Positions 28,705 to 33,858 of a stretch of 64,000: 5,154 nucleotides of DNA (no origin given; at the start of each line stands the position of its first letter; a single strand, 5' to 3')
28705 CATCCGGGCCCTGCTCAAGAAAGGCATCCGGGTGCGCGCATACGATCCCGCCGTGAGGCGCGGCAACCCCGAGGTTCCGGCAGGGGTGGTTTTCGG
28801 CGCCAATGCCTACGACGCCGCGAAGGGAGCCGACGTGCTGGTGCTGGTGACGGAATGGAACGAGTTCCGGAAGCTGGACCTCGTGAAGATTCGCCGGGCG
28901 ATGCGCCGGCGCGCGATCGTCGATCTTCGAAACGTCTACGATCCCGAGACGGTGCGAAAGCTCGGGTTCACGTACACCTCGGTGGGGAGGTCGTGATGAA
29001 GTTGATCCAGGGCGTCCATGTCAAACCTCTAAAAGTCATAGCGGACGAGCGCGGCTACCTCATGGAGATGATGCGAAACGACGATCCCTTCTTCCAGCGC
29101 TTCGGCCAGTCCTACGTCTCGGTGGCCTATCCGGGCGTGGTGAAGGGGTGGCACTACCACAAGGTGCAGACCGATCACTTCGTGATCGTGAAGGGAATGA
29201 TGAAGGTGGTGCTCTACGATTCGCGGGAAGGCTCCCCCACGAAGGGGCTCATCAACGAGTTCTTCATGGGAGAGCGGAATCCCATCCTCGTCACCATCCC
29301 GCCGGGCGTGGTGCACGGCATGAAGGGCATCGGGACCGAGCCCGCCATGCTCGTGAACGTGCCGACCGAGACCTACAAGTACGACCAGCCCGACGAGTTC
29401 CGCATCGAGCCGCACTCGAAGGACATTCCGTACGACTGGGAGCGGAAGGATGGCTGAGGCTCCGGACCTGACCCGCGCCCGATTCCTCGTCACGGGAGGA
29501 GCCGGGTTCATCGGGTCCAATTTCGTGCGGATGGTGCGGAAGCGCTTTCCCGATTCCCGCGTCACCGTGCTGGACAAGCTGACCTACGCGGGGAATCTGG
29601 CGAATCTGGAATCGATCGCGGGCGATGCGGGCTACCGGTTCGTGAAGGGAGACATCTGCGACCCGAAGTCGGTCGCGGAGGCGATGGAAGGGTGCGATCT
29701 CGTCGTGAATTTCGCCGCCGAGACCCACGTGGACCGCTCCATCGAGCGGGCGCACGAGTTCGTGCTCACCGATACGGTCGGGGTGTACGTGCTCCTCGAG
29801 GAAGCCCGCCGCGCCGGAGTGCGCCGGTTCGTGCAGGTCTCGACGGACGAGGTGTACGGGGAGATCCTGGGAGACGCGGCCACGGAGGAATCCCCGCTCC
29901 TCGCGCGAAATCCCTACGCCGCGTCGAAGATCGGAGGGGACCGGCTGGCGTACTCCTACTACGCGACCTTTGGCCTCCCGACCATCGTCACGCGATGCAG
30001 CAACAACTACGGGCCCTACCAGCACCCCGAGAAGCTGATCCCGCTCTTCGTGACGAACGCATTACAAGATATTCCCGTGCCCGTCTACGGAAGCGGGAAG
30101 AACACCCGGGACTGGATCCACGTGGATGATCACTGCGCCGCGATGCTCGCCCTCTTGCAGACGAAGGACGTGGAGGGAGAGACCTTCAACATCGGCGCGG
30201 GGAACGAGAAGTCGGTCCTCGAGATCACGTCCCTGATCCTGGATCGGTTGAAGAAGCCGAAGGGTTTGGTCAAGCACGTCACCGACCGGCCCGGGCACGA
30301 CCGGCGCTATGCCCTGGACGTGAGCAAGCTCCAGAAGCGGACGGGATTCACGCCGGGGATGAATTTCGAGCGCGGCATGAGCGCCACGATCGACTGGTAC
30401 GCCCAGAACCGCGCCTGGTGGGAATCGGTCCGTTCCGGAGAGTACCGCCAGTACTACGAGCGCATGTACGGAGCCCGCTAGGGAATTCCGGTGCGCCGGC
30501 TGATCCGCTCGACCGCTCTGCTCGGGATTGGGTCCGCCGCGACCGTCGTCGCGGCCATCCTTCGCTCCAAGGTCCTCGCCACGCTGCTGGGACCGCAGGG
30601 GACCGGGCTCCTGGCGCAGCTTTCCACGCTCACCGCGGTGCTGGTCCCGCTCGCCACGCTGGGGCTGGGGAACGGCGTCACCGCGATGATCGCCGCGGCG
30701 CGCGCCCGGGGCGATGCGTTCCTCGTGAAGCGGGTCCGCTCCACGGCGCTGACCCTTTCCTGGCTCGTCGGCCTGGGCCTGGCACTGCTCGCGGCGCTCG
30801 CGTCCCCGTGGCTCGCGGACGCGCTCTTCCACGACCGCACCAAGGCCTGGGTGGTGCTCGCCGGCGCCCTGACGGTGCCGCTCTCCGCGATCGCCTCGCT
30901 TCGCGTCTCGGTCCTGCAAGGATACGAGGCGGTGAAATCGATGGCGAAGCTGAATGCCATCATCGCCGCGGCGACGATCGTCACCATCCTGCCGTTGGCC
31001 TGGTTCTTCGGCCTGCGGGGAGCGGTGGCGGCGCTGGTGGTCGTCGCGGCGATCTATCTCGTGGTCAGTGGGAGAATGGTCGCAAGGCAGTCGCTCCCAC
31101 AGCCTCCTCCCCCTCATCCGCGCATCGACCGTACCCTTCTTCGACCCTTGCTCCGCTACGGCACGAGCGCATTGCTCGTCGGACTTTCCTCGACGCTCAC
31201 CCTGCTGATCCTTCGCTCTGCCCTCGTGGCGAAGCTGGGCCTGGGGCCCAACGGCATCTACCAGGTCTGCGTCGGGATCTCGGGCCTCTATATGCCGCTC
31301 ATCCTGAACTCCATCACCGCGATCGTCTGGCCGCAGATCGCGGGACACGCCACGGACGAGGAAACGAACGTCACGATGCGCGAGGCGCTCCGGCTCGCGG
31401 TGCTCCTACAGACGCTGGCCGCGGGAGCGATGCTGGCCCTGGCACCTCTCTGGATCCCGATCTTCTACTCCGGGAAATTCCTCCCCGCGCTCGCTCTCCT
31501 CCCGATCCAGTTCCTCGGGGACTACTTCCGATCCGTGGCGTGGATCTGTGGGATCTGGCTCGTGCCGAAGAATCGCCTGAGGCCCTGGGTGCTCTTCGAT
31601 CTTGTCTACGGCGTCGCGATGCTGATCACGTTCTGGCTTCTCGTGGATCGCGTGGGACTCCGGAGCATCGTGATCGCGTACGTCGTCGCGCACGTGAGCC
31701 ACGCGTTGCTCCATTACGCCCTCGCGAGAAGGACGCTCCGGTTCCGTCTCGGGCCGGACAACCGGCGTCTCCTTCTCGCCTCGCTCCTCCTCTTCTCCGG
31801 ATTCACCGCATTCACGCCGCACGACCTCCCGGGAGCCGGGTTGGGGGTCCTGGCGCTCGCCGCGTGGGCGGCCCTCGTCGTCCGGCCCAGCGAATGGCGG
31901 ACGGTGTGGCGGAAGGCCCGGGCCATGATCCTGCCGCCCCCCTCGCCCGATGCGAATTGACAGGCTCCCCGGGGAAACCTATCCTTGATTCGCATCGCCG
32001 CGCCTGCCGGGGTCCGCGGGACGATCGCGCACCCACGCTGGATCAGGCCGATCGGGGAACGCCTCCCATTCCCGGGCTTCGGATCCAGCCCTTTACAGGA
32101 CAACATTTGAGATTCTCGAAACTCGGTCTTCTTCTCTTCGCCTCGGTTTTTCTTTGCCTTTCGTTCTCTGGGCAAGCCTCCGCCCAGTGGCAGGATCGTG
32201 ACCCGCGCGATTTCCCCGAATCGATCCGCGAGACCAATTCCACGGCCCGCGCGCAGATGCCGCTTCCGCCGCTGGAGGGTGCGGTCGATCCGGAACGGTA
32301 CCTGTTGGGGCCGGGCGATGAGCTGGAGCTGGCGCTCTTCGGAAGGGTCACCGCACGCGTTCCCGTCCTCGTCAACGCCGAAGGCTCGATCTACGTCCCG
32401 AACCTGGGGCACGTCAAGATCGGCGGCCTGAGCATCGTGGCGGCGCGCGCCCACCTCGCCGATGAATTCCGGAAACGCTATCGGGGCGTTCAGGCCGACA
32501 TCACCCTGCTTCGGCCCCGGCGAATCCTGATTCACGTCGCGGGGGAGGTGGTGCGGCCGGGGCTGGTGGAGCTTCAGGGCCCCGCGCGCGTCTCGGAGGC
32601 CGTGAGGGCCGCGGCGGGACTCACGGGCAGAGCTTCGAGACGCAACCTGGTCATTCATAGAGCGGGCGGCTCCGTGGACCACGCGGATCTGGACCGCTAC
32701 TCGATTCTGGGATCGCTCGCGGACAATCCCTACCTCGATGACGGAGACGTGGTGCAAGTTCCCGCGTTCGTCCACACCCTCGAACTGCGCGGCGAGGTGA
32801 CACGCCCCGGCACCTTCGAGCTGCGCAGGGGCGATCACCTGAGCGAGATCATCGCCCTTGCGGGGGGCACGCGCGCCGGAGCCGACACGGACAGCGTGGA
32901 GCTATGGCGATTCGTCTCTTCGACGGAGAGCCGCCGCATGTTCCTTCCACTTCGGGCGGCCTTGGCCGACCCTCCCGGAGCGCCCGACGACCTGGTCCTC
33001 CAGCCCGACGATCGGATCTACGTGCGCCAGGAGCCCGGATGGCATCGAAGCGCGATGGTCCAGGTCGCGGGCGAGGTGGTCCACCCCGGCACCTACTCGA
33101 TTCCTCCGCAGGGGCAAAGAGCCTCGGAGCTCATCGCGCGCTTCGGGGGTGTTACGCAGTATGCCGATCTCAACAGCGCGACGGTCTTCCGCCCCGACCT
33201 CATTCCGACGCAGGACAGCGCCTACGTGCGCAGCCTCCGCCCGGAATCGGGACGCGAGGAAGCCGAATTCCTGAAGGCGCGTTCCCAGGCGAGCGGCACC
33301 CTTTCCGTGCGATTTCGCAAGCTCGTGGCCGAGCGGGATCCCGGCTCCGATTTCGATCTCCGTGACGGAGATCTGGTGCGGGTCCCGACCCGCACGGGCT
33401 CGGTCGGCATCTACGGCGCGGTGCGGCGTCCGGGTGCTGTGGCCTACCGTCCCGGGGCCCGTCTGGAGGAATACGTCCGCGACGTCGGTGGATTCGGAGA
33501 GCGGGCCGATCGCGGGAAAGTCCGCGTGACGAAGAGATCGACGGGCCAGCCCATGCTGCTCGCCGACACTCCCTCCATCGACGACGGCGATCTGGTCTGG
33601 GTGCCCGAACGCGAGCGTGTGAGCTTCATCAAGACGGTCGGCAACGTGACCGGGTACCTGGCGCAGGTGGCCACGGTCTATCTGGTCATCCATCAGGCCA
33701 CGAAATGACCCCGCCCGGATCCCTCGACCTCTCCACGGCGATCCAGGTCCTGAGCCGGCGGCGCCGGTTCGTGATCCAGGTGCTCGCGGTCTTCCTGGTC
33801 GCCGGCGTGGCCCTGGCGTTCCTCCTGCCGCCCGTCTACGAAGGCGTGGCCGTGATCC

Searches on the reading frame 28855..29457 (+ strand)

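Call 13: search_protein_families(library=pfam, proteins=[window:28855-29457:+], max_evalue=0.00001)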
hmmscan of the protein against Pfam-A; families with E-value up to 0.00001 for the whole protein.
window:28855-29457:+ (200 aa): 2 families
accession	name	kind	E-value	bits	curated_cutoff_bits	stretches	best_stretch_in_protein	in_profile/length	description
PF14667.12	Polysacc_synt_C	-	5e-15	56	28.7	1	63-182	2-111/111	Polysaccharide biosynthesis C-terminal domain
PF00908.23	dTDP_sugar_isom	-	8.7e-15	55.3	27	1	51-196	4-153/168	dTDP-4-dehydrorhamnose 3,5-epimerase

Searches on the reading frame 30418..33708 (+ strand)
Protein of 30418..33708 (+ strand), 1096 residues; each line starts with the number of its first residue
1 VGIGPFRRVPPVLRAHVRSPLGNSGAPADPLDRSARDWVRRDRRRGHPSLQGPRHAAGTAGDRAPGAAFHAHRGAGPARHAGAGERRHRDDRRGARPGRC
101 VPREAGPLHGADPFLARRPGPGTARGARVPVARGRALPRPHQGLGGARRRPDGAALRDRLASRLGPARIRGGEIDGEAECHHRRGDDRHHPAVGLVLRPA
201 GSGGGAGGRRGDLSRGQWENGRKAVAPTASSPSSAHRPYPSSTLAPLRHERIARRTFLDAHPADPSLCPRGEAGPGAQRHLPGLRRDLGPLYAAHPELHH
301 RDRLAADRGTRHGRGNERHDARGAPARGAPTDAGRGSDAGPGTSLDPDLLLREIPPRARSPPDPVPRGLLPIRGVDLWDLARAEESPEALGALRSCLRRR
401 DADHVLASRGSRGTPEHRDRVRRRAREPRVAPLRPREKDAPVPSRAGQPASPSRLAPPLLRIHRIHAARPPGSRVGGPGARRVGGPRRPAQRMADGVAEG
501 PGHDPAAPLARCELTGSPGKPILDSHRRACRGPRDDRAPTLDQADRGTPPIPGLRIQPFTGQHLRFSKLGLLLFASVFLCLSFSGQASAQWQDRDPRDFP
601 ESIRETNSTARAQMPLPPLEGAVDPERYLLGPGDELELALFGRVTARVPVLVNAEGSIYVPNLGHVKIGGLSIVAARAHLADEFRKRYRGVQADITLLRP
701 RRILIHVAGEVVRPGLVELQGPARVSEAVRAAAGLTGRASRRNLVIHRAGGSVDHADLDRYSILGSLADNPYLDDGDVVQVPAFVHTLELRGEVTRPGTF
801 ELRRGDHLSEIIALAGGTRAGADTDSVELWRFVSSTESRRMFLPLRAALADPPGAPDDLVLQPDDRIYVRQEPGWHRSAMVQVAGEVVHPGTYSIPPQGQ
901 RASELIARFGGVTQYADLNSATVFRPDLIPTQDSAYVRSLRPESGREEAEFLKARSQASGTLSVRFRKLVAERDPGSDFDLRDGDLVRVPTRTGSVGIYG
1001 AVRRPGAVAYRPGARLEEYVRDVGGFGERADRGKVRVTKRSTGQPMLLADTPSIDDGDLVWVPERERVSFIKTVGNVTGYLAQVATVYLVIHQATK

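Call 13: search_protein_families(library=pfam, proteins=[window:30418-33708:+], max_evalue=0.00001)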
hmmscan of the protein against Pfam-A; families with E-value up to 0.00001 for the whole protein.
window:30418-33708:+ (1096 aa): 3 families
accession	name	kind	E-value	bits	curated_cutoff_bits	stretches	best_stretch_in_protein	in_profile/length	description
PF10531.15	SLBB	-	1e-37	128.2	27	3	705-752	2-50/55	SLBB domain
PF22461.2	SLBB_2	-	9e-27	93.4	27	1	705-781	3-79/79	SLBB domain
PF02563.21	Poly_export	-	1.9e-13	50.8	28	1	625-697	4-76/77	Polysaccharide biosynthesis/export protein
